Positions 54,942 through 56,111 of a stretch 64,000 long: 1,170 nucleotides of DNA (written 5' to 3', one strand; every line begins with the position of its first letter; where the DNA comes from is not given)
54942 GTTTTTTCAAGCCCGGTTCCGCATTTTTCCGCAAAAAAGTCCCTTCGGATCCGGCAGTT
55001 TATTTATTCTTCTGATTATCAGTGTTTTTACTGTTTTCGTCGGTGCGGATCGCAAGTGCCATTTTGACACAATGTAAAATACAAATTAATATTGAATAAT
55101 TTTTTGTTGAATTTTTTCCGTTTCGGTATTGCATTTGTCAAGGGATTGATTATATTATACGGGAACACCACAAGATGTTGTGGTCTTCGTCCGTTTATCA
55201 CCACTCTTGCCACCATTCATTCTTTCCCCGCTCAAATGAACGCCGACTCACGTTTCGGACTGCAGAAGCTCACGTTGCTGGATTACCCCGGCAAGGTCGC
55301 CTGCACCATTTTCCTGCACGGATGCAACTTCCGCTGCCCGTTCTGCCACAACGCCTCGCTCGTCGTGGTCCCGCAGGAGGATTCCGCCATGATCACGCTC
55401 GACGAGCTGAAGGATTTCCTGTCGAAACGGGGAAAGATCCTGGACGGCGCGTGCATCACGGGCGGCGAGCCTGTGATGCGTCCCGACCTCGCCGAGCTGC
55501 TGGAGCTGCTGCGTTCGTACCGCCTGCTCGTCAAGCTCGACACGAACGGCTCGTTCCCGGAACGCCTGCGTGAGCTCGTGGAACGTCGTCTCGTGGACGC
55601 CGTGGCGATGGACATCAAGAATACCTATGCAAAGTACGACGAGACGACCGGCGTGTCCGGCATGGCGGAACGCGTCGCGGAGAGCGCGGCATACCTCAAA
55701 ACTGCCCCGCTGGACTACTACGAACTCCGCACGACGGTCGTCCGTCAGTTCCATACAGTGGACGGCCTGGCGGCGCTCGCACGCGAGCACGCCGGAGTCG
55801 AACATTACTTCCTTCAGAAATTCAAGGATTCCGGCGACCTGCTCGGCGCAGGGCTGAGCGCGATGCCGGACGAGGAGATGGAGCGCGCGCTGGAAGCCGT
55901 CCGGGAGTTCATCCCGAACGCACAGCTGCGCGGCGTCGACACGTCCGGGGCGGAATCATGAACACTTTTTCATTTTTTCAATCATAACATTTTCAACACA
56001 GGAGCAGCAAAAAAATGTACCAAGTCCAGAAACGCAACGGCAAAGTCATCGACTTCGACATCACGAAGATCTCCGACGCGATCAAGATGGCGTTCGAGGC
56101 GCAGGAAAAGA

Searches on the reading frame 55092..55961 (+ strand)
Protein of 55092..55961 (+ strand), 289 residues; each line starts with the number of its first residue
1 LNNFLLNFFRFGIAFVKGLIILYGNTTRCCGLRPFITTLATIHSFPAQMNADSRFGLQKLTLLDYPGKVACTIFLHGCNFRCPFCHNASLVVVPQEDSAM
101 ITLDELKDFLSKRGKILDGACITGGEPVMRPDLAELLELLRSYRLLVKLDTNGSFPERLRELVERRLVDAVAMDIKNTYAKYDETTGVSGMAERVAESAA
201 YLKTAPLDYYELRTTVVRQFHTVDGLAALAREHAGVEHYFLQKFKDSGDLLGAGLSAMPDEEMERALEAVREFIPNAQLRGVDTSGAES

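Call 10: search_protein_families(library=pfam, proteins=[window:55092-55961:+])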
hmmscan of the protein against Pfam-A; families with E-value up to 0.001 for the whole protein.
window:55092-55961:+ (289 aa): 2 families
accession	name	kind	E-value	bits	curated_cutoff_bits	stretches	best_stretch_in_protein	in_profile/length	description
PF04055.27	Radical_SAM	-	1.4e-16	61.6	29.5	1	73-207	2-141/166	Radical SAM superfamily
PF13353.11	Fer4_12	-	3.3e-08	34.4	22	1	69-146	6-80/137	4Fe-4S single cluster domain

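Call 32: find_homologous_proteins(query=window:55092-55958:+, max_evalue=1e-40)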
Query window:55092-55958:+ (289 aa): 7933 proteins with E <= 1e-40 among 8000 candidates; the best 120 are listed.
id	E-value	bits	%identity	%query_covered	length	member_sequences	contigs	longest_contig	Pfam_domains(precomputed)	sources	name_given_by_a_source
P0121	3.5e-148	510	94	83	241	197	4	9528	PF04055.28,PF13353.12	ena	-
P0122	6.2e-146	503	93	83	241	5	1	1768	PF04055.28,PF13353.12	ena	-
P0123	1.9e-142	492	89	83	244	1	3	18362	PF04055.28,PF13353.12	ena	-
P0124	4.9e-142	490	89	83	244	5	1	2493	PF04055.28,PF13353.12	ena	-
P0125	8.4e-142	490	90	82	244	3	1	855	PF04055.28,PF13353.12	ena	-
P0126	2.3e-141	488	90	83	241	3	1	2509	PF04055.28,PF13353.12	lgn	-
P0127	3.8e-140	484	88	83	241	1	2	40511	PF04055.28,PF13353.12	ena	-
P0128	1.9e-138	479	86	83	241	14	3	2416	PF04055.28,PF13353.12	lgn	-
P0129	2.7e-138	478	87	83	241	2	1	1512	PF04055.28,PF13353.12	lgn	-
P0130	2.9e-138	478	87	83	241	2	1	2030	PF04055.28,PF13353.12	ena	-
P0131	2.7e-137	475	86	83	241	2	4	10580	PF04055.28,PF13353.12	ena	-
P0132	3.9e-137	474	87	82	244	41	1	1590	PF04055.28,PF13353.12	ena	-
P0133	3.0e-134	465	85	83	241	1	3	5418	PF04055.28,PF13353.12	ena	-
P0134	1.1e-128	447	82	82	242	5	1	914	PF04055.28,PF13353.12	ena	-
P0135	1.3e-124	433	80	82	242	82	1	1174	PF04055.28,PF13353.12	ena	-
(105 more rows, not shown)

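Call 33: find_encoding_contigs(protein=P0121, flank=10000, max_places=4)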
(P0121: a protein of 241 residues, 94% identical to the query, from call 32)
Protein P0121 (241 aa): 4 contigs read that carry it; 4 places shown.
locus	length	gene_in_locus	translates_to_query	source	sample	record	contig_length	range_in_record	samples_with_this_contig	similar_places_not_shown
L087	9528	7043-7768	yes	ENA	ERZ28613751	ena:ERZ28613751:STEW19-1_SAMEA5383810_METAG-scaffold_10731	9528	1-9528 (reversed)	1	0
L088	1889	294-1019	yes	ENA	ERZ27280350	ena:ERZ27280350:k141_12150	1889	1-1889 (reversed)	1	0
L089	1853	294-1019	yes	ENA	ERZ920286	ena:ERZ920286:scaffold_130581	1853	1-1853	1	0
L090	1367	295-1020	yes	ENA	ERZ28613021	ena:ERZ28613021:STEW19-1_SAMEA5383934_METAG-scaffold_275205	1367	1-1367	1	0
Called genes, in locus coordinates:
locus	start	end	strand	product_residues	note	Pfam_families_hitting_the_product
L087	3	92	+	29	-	?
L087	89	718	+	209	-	-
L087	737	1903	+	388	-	PF00535:Glycos_transf_2, PF09835:DUF2062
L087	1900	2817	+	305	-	PF03279:Lip_A_acyltrans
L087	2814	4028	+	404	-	PF00109:ketoacyl-synt, PF00108:Thiolase_N (weak), PF02801:Ketoacyl-synt_C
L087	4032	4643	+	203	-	PF13723:Ketoacyl-synt_2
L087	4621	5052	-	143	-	-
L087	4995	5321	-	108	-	-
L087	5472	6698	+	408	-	PF07690:MFS_1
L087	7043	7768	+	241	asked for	PF13353:Fer4_12, PF04055:Radical_SAM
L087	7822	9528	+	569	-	?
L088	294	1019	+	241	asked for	PF13353:Fer4_12, PF04055:Radical_SAM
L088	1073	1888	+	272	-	?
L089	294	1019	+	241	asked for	PF13353:Fer4_12, PF04055:Radical_SAM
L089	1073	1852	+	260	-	?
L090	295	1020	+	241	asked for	PF13353:Fer4_12, PF04055:Radical_SAM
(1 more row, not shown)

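Call 34: find_encoding_contigs(protein=P0127, flank=10000, max_places=3)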
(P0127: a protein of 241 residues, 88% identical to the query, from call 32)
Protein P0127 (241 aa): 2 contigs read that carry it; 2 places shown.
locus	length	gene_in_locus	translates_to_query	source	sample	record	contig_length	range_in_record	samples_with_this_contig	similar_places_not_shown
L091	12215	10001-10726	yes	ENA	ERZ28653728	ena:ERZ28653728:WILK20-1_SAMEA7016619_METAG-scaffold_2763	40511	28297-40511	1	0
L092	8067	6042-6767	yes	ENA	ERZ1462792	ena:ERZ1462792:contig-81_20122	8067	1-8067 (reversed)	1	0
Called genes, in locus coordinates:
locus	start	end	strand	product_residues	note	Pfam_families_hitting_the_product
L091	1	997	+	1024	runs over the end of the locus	-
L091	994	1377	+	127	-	PF22818:ApeI-like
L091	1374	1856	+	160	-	PF13279:4HBT_2 (weak)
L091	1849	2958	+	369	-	PF00109:ketoacyl-synt, PF02801:Ketoacyl-synt_C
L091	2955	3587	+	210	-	-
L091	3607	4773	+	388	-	PF00535:Glycos_transf_2, PF09835:DUF2062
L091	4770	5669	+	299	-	PF03279:Lip_A_acyltrans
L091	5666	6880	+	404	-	PF00109:ketoacyl-synt, PF00108:Thiolase_N (faint), PF02801:Ketoacyl-synt_C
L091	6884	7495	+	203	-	PF13723:Ketoacyl-synt_2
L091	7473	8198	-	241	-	PF00535:Glycos_transf_2, PF13641:Glyco_tranf_2_3 (faint)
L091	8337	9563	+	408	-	PF07690:MFS_1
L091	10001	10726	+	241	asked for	PF13353:Fer4_12, PF04055:Radical_SAM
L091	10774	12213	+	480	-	?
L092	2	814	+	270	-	?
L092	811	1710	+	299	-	PF03279:Lip_A_acyltrans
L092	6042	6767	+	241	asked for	PF13353:Fer4_12, PF04055:Radical_SAM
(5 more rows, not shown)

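Call 35: find_encoding_contigs(protein=P0123, flank=10000, max_places=3)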
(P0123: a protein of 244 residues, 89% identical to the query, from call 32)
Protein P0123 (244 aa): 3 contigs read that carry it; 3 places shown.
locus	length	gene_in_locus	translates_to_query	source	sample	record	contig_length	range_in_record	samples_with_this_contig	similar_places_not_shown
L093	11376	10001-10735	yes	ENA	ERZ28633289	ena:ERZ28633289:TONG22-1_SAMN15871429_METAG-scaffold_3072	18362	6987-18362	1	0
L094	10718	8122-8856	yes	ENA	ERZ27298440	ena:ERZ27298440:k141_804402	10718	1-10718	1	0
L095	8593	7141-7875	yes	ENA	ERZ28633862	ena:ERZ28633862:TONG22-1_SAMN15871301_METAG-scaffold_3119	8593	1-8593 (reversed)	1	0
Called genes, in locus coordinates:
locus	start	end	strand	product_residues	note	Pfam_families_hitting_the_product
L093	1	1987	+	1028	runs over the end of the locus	-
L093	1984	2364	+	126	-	PF22818:ApeI-like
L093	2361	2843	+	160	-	PF13279:4HBT_2 (weak)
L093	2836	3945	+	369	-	PF00109:ketoacyl-synt, PF02801:Ketoacyl-synt_C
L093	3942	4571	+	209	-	-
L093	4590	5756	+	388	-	PF00535:Glycos_transf_2, PF09835:DUF2062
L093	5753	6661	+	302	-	PF03279:Lip_A_acyltrans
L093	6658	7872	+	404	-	PF00109:ketoacyl-synt, PF00108:Thiolase_N (weak), PF02801:Ketoacyl-synt_C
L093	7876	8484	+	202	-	PF13723:Ketoacyl-synt_2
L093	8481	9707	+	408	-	PF07690:MFS_1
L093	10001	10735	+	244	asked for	PF13353:Fer4_12, PF04055:Radical_SAM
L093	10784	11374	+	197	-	?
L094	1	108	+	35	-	?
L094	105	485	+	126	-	PF22818:ApeI-like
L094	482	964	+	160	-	PF13279:4HBT_2 (weak)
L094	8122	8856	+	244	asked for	PF13353:Fer4_12, PF04055:Radical_SAM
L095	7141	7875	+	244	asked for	PF13353:Fer4_12, PF04055:Radical_SAM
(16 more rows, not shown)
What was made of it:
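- Nine of nine short contigs carrying close NrdG relatives end inside nrdD, 98-604 aa in (calls 33-35). Contigs of this clade habitually break in this gene (calls 33-35).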

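Call 40: find_homologous_proteins(query=L087:7822-9528:+, max_evalue=1e-100)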
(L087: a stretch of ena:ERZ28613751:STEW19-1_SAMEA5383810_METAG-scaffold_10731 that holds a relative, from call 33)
Query L087:7822-9528:+ (569 aa): 8000 proteins with E <= 1e-100 among 8000 candidates; the best 120 are listed.
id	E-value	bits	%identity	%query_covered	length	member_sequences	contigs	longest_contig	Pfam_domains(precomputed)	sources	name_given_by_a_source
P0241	0.0e+0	1407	-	-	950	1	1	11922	PF00085.27,PF03477.22,PF13597.12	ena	-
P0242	0.0e+0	1277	97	100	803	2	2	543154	PF00462.31,PF03477.22,PF13597.12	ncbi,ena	-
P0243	0.0e+0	1272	96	100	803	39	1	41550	PF00462.31,PF03477.22,PF13597.12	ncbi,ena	-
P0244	0.0e+0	1269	96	100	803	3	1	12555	PF00462.31,PF03477.22,PF13597.12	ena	-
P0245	0.0e+0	1267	96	100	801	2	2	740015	PF00462.31,PF03477.22,PF13597.12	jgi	jgi:ribonucleoside-triphosphate reductase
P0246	0.0e+0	1261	95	100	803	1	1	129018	PF00462.31,PF03477.22,PF13597.12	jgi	-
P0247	0.0e+0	1261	96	100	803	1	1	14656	PF00462.31,PF03477.22,PF13597.12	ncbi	-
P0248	0.0e+0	1260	95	100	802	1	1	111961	PF00462.31,PF03477.22,PF13597.12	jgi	jgi:ribonucleoside-triphosphate reductase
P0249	0.0e+0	1260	95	100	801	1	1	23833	PF00462.31,PF03477.22,PF13597.12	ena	-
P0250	0.0e+0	1247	94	100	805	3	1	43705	PF00462.31,PF03477.22,PF13597.12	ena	-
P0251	0.0e+0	1244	94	100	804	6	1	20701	PF00462.31,PF03477.22,PF13597.12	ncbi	-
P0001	0.0e+0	1206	90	100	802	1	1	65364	PF00462.31,PF03477.22,PF13597.12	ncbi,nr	ncbi:MAG: ribonucleoside triphosphate reductase [Lentisphaeria bacterium]|nr:ribonucleoside triphosp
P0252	0.0e+0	1202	90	100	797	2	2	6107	PF00462.31,PF03477.22,PF13597.12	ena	-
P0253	0.0e+0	1200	90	100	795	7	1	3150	PF00462.31,PF03477.22,PF13597.12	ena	-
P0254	0.0e+0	1197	90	100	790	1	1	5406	PF00462.31,PF03477.22,PF13597.12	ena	-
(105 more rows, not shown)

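Call 41: find_encoding_contigs(protein=P0242, flank=10000, max_places=3)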
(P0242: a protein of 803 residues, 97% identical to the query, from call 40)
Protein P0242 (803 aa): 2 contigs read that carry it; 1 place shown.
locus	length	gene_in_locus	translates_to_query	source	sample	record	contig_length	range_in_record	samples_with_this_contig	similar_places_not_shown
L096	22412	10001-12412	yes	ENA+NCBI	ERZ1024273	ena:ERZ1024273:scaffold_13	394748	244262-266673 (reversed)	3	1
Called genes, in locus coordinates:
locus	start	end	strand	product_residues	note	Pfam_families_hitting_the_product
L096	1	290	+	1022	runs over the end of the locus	-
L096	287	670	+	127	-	PF22818:ApeI-like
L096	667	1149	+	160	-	PF13279:4HBT_2 (weak)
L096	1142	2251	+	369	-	PF00109:ketoacyl-synt, PF02801:Ketoacyl-synt_C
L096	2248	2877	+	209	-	-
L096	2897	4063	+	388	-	PF00535:Glycos_transf_2, PF09835:DUF2062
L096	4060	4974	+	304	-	PF03279:Lip_A_acyltrans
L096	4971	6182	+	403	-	PF00109:ketoacyl-synt, PF00108:Thiolase_N (weak), PF02801:Ketoacyl-synt_C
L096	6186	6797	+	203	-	PF13723:Ketoacyl-synt_2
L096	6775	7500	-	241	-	PF00535:Glycos_transf_2, PF10111:Glyco_tranf_2_2 (faint)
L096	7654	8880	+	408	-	PF07690:MFS_1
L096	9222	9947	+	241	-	PF13353:Fer4_12, PF04055:Radical_SAM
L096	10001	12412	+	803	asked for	PF03477:ATP-cone, PF13597:NRDD, PF00462:Glutaredoxin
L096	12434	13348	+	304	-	PF00890:FAD_binding_2, PF01266:DAO (weak), PF01946:Thi4 (weak), PF07992:Pyr_redox_2, PF12831:FAD_oxidored, PF13450:NAD_binding_8, PF13738:Pyr_redox_3, PF00070:Pyr_redox, +3 more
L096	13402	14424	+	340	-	PF16263:DUF4917, PF13289:SIR2_2 (faint)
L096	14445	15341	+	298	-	PF14338:Mrr_N, PF04471:Mrr_cat, PF22722:NA-iREase1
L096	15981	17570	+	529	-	PF01738:DLH, PF02230:Abhydrolase_2, PF12146:Hydrolase_4 (faint), PF00326:Peptidase_S9 (weak)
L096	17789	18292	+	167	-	-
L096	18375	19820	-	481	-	PF08238:Sel1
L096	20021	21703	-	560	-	PF00135:COesterase (weak), PF20434:BD-FAE, PF07859:Abhydrolase_3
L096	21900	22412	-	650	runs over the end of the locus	PF22244:GCE_fung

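Call 42: find_encoding_contigs(protein=P0245, flank=10000, max_places=2)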
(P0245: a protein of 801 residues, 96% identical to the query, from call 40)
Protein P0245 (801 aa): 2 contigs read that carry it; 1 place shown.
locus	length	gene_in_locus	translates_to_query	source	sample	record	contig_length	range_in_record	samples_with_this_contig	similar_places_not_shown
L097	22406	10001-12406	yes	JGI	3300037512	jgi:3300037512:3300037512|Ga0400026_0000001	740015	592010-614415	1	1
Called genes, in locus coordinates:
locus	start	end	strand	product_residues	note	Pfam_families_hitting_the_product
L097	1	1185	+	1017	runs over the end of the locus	-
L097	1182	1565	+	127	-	PF22818:ApeI-like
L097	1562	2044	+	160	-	PF13279:4HBT_2, PF03061:4HBT (weak)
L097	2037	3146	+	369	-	PF00109:ketoacyl-synt, PF02801:Ketoacyl-synt_C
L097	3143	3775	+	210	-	-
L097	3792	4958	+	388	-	PF00535:Glycos_transf_2, PF09835:DUF2062 (weak)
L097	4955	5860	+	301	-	PF03279:Lip_A_acyltrans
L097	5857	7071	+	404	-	PF00108:Thiolase_N (faint), PF00109:ketoacyl-synt, PF02801:Ketoacyl-synt_C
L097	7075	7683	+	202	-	PF13723:Ketoacyl-synt_2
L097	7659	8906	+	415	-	PF07690:MFS_1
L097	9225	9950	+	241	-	PF13353:Fer4_12, PF04055:Radical_SAM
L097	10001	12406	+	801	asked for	PF03477:ATP-cone, PF13597:NRDD, PF00462:Glutaredoxin (weak)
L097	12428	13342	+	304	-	PF00890:FAD_binding_2, PF01266:DAO (weak), PF03486:HI0933_like (weak), PF07992:Pyr_redox_2, PF12831:FAD_oxidored, PF13450:NAD_binding_8, PF13738:Pyr_redox_3, PF00070:Pyr_redox (weak), +3 more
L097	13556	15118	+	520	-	PF01266:DAO (faint), PF03486:HI0933_like (faint), PF05834:Lycopene_cycl (faint), PF07992:Pyr_redox_2 (faint), PF01593:Amino_oxidase, PF13450:NAD_binding_8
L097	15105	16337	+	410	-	PF09594:GT87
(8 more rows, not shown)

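Call 68: find_encoding_contigs(protein=P0243, flank=10000, max_places=3)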
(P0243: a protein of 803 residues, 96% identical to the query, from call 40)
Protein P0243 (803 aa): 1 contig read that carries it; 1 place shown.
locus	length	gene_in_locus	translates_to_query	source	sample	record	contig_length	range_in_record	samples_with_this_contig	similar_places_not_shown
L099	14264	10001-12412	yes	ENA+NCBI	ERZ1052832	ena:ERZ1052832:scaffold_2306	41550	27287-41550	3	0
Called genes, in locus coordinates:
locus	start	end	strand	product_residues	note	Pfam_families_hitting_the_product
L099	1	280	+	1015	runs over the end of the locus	-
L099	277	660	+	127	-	PF22818:ApeI-like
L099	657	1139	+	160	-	PF13279:4HBT_2 (weak)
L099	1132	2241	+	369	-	PF00109:ketoacyl-synt, PF02801:Ketoacyl-synt_C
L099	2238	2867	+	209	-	-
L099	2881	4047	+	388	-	PF00535:Glycos_transf_2, PF09835:DUF2062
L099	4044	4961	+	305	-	PF03279:Lip_A_acyltrans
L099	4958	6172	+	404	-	PF00109:ketoacyl-synt, PF00108:Thiolase_N (weak), PF02801:Ketoacyl-synt_C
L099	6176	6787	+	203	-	PF13723:Ketoacyl-synt_2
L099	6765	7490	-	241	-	PF00535:Glycos_transf_2, PF10111:Glyco_tranf_2_2 (faint), PF13632:Glyco_trans_2_3 (faint)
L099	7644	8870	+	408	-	PF07690:MFS_1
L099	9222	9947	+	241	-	PF13353:Fer4_12, PF04055:Radical_SAM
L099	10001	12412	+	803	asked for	PF03477:ATP-cone, PF13597:NRDD, PF00462:Glutaredoxin (weak)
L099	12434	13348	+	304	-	PF00890:FAD_binding_2, PF01266:DAO (weak), PF01946:Thi4 (weak), PF03486:HI0933_like (weak), PF07992:Pyr_redox_2, PF12831:FAD_oxidored, PF13450:NAD_binding_8, PF13738:Pyr_redox_3, +3 more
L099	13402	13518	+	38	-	-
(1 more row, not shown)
